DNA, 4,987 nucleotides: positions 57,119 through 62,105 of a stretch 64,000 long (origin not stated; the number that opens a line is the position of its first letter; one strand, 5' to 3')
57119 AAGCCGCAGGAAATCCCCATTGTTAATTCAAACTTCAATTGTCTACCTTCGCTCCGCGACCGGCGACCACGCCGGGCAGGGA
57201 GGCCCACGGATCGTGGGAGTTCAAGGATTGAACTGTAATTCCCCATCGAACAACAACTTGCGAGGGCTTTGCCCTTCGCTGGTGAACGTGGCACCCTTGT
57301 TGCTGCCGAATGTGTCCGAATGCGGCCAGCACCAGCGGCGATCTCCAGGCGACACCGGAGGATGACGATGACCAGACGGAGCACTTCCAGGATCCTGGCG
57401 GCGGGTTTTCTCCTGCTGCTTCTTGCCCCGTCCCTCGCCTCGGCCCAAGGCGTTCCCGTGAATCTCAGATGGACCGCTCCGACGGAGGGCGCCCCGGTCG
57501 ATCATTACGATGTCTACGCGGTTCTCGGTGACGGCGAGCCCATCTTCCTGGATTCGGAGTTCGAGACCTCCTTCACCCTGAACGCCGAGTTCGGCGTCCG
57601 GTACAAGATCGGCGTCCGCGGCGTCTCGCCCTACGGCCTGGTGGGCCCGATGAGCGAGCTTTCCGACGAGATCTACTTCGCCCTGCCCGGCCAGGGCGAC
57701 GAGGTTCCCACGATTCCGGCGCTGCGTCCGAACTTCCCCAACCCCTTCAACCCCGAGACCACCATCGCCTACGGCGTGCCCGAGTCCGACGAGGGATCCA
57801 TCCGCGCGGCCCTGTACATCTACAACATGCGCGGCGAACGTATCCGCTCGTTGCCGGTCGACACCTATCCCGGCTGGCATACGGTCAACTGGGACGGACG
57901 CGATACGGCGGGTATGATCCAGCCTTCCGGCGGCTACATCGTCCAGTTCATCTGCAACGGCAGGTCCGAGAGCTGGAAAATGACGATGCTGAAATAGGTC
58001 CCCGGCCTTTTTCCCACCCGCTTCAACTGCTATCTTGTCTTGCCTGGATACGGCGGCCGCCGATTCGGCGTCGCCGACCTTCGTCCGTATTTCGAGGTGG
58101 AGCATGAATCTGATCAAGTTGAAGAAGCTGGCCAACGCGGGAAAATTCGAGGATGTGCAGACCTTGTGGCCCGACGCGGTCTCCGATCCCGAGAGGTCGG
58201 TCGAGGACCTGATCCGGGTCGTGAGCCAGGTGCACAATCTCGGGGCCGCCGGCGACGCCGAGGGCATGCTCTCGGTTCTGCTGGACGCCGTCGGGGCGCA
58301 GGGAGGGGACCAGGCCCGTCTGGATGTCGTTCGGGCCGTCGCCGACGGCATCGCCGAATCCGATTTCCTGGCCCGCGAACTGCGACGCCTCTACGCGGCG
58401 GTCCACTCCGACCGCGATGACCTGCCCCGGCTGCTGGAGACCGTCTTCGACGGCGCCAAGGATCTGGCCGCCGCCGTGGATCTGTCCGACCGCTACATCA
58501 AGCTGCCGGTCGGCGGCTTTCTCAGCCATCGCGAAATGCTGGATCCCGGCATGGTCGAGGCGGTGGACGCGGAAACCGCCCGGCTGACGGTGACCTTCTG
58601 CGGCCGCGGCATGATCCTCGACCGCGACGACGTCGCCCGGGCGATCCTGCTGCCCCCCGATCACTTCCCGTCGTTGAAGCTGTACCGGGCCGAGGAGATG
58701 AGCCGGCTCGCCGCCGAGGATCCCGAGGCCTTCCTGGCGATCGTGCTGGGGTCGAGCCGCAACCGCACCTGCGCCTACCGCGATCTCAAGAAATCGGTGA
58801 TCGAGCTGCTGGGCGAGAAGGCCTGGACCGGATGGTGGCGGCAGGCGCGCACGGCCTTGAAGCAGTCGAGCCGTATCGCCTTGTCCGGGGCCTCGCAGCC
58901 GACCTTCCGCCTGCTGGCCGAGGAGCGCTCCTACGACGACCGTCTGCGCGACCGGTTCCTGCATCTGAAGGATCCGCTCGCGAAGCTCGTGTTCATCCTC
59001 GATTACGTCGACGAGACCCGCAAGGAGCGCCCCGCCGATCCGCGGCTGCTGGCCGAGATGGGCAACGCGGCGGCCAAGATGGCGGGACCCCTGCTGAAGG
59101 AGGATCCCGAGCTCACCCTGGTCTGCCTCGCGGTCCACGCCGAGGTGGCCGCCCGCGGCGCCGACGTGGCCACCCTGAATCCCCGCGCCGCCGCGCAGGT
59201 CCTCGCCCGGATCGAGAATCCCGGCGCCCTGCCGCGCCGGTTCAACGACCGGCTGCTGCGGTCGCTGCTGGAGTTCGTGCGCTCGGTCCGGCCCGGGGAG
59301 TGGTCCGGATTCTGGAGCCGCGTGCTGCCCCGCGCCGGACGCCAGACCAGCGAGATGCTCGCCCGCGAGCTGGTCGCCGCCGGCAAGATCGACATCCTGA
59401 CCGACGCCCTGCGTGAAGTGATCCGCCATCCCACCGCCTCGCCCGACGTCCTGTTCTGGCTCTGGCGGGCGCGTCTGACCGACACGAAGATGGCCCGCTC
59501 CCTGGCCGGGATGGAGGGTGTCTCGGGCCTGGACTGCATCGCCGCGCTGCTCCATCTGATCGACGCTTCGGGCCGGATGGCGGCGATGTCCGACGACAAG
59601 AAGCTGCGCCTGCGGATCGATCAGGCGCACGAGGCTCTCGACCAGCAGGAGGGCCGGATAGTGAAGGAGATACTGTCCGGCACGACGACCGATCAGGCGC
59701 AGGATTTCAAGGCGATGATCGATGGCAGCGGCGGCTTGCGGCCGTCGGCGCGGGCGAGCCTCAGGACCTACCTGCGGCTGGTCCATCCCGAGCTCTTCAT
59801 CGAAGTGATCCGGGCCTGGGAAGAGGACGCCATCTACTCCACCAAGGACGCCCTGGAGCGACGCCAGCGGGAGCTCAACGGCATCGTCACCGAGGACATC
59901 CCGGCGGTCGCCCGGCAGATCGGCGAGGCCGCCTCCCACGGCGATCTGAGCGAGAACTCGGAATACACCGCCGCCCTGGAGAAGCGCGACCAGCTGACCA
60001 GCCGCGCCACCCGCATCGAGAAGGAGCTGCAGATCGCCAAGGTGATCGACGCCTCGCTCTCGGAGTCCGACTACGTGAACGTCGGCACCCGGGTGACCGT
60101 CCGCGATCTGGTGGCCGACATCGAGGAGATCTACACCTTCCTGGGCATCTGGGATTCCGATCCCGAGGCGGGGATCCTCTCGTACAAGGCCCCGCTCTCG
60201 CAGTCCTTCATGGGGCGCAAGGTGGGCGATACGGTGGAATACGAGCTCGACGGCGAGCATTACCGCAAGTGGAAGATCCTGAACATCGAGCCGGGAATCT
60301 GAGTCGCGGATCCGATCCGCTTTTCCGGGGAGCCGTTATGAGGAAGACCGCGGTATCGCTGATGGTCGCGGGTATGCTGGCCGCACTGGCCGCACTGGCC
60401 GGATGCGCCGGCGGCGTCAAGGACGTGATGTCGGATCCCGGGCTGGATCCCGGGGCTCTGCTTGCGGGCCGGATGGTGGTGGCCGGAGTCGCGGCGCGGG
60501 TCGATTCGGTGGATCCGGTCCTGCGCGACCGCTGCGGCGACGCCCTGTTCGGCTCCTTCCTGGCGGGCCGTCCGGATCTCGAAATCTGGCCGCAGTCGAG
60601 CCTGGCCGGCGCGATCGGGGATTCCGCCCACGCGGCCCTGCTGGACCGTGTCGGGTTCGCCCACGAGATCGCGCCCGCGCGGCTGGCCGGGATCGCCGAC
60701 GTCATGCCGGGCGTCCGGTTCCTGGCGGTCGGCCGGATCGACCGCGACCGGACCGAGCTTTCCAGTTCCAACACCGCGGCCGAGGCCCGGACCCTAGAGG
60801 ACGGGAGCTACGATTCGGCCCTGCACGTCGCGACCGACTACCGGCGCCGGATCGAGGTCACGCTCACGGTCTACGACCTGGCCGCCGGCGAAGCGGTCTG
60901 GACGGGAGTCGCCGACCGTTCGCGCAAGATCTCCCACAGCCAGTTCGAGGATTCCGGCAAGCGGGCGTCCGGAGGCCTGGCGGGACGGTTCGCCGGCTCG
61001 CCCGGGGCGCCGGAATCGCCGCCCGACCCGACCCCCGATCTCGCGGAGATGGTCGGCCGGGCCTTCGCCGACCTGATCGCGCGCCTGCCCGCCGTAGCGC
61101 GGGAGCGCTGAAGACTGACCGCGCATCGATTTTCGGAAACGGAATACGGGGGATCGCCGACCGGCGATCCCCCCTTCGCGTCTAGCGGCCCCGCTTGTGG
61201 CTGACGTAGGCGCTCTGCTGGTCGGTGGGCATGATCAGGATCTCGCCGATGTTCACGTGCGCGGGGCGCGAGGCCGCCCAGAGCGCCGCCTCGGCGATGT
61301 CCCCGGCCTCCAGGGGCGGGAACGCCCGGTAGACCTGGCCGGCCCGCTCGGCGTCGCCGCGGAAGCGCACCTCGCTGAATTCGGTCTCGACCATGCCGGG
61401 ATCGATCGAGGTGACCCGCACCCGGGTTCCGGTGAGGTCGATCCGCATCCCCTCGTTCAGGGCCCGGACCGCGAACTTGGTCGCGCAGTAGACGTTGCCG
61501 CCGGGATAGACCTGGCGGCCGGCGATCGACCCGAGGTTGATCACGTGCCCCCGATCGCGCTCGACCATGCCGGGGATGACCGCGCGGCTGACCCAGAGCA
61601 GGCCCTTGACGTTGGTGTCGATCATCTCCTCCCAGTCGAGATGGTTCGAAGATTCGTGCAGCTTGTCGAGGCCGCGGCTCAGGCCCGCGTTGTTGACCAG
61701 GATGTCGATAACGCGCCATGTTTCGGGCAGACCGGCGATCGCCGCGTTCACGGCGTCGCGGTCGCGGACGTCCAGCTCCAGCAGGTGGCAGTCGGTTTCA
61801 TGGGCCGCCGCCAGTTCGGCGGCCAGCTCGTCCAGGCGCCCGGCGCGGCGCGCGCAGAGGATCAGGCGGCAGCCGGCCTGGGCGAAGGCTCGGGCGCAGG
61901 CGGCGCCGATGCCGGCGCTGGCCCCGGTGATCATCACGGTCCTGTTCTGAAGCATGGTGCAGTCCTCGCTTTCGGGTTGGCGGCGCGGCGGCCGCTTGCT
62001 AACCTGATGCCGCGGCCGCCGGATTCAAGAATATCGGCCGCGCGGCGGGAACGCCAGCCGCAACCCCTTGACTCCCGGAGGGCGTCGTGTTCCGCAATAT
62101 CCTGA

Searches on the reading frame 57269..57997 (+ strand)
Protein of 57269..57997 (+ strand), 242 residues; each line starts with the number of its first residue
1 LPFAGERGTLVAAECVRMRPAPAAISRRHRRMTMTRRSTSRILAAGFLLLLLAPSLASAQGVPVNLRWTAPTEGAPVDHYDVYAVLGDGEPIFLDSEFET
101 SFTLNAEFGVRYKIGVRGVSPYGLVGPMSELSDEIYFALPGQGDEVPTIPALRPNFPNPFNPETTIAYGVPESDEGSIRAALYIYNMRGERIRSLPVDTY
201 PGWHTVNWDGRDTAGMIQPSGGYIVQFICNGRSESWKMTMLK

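Call 50: search_protein_families(library=pfam, proteins=[window:57269-57997:+], max_evalue=0.001)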
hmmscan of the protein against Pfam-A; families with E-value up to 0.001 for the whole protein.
window:57269-57997:+ (242 aa): 1 family
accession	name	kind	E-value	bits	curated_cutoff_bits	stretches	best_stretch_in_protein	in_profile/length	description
PF13860.13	FlgD_ig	-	0.00017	21.9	27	1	179-225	24-71/79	FlgD Ig-like domain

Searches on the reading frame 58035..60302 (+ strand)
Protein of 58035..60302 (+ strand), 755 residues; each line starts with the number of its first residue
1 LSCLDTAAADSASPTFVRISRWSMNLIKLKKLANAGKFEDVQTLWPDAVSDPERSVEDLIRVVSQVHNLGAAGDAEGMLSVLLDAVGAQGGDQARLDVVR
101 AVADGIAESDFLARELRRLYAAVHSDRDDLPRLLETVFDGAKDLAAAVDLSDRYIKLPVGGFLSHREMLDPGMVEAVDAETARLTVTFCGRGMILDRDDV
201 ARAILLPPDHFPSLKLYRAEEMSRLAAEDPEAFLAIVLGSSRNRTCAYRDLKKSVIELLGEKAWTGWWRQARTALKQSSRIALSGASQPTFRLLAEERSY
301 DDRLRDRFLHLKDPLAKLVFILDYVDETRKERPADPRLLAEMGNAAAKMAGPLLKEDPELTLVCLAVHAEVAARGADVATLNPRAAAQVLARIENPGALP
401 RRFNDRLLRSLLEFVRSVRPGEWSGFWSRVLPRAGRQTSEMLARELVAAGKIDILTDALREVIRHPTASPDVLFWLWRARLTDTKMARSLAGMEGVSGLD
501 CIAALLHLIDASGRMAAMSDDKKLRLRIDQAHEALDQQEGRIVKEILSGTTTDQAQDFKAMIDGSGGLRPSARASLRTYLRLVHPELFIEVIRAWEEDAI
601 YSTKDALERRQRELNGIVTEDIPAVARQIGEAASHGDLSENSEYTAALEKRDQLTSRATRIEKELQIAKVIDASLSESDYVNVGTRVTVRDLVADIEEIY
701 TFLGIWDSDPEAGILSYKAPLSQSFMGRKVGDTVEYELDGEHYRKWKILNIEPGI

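Call 11: search_protein_families(library=pfam, proteins=[window:58035-60302:+], max_evalue=0.001)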
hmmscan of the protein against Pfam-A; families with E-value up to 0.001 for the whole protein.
window:58035-60302:+ (755 aa): 2 families
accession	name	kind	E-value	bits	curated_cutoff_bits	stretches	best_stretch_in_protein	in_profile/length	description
PF01272.25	GreA_GreB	-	3.6e-17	62.6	26.9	1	678-752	3-76/77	Transcription elongation factor, GreA/GreB, C-term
PF03449.20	GreA_GreB_N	-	3.7e-17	62.7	24.5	1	600-670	1-71/71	Transcription elongation factor, N-terminal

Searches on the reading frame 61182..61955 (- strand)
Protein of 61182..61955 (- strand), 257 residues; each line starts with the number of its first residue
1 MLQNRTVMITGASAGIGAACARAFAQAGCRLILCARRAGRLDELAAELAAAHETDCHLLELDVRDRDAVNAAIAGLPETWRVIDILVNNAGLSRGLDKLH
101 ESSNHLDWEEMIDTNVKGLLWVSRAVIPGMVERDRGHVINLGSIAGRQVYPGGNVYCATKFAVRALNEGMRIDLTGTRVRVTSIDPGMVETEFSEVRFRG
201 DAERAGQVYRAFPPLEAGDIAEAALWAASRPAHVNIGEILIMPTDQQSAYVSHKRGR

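Call 50: search_protein_families(library=pfam, proteins=[window:61182-61955:-], max_evalue=0.001)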
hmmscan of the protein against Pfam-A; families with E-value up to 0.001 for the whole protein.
window:61182-61955:- (257 aa): 5 families
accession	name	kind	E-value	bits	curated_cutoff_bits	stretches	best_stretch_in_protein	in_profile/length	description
PF00106.31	adh_short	-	8.5e-55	185.7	26.6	1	6-195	2-188/195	short chain dehydrogenase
PF13561.12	adh_short_C2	-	2.2e-41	142.4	27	1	11-241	1-230/236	Enoyl-(Acyl carrier protein) reductase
PF08659.16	KR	-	1.6e-13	51.4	22.6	1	6-171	2-164/180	KR domain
PF23441.1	SDR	-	1.1e-05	25.5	27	1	2-202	5-207/258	SDR-like rossmann domain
PF01370.27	Epimerase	-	2.6e-05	24.2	20.9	1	7-75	1-62/240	NAD dependent epimerase/dehydratase family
